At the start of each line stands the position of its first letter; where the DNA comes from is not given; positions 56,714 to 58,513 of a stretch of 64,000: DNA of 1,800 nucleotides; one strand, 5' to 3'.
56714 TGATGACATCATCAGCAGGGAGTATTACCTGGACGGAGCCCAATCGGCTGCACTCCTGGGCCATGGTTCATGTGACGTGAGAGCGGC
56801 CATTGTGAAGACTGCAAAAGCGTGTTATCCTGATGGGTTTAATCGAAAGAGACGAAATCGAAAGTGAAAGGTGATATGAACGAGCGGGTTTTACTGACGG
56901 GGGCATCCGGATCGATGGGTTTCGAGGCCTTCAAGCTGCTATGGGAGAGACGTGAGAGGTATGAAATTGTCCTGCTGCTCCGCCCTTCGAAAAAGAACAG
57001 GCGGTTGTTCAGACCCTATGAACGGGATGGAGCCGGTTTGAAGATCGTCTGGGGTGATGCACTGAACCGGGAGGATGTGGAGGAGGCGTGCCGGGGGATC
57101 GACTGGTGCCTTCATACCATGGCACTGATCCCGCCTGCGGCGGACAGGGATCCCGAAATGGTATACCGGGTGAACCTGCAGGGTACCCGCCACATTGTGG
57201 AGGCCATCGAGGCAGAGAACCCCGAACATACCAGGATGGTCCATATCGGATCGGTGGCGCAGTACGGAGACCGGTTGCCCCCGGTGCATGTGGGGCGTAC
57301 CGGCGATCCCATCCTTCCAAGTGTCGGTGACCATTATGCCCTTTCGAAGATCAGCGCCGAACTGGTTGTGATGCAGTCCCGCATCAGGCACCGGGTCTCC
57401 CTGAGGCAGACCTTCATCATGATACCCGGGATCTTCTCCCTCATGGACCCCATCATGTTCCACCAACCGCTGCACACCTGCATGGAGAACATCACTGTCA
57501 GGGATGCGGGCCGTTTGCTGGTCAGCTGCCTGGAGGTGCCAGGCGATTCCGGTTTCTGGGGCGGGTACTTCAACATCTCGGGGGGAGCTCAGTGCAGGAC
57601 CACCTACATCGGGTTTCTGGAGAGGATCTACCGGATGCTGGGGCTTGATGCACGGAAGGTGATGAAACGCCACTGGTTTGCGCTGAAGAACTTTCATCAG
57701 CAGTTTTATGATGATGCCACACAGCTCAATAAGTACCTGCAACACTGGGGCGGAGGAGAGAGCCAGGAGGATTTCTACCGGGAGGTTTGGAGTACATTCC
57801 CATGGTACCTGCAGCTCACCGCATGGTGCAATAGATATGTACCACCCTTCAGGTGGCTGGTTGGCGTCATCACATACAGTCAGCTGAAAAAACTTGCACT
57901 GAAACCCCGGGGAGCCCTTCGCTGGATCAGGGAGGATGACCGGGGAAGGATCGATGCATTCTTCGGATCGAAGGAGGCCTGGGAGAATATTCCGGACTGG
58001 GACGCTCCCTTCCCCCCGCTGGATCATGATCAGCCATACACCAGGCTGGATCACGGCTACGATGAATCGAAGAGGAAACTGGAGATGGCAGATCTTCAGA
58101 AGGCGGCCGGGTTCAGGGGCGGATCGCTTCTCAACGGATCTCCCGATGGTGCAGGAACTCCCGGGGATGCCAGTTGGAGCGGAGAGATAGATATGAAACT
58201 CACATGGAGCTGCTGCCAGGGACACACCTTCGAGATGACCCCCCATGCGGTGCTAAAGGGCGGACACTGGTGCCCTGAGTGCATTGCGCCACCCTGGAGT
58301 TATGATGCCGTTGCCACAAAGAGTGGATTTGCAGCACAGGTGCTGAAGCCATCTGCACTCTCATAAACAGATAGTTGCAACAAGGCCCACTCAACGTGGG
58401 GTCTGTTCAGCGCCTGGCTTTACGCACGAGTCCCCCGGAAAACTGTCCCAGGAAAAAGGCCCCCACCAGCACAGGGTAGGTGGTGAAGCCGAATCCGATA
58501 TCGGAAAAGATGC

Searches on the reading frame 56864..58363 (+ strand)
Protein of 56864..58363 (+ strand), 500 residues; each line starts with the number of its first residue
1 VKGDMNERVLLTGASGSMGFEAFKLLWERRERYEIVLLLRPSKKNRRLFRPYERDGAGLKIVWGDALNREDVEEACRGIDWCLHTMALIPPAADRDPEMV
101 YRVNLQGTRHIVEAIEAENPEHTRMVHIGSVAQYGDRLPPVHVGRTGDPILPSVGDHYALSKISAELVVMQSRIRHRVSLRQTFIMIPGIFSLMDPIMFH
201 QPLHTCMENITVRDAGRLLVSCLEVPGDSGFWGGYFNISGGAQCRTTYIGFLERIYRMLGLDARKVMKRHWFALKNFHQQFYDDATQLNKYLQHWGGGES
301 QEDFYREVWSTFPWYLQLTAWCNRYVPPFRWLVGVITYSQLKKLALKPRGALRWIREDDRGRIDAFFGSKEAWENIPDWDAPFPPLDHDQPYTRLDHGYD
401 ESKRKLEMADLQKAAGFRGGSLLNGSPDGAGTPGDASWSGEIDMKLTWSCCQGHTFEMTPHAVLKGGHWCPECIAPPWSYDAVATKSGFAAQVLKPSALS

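Call 27: search_protein_families(library=ncbifam, proteins=[window:56864-58363:+], max_evalue=0.001)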
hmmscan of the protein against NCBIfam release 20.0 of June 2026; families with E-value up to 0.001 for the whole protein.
window:56864-58363:+ (500 aa): 11 families
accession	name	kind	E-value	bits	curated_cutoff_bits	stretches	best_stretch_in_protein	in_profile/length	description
TIGR03466.1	HpnA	hypoth_equivalog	2e-11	43.4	367.65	1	8-171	2-154/327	hopanoid-associated sugar epimerase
NF043036.1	ErythonDh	equivalog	2e-09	37.1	325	1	8-143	2-138/321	D-erythronate dehydrogenase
TIGR03589.1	PseB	equivalog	9.2e-09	34.7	407.75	1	6-116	4-113/324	UDP-N-acetylglucosamine 4,6-dehydratase (inverting)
NF041293.1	G6PDh_Azf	equivalog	7.1e-06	25.6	400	1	5-120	1-107/252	NAD-dependent glucose-6-phosphate dehydrogenase Azf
TIGR04130.1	FnlA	equivalog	1.6e-05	24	730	1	9-118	7-114/337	UDP-N-acetylglucosamine 4,6-dehydratase/5-epimerase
NF052578.1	StrlDmthSdmBMthl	equivalog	2.2e-05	24.4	600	1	9-136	3-119/328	sterol demethylase protein SdmB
NF042422.1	oxyalk_red_OleD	equivalog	3.1e-05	23.5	580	1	8-190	2-173/329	2-alkyl-3-oxoalkanoate reductase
TIGR01746.1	Thioester-redct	subfamily_domain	3.5e-05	23.2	213.35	1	9-175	2-183/371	thioester reductase domain-containing protein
TIGR04180.1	EDH_00030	hypoth_equivalog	7.4e-05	21.9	475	1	10-166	2-153/297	NAD-dependent 4,6-dehydratase LegB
NF005539.0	PRK07201.1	equivalog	0.00023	20.1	549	1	9-136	3-130/657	SDR family oxidoreductase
NF042423.1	oxyalk_red_Shew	equivalog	0.00068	18.8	580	0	7-188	9-177/331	2-alkyl-3-oxoalkanoate reductase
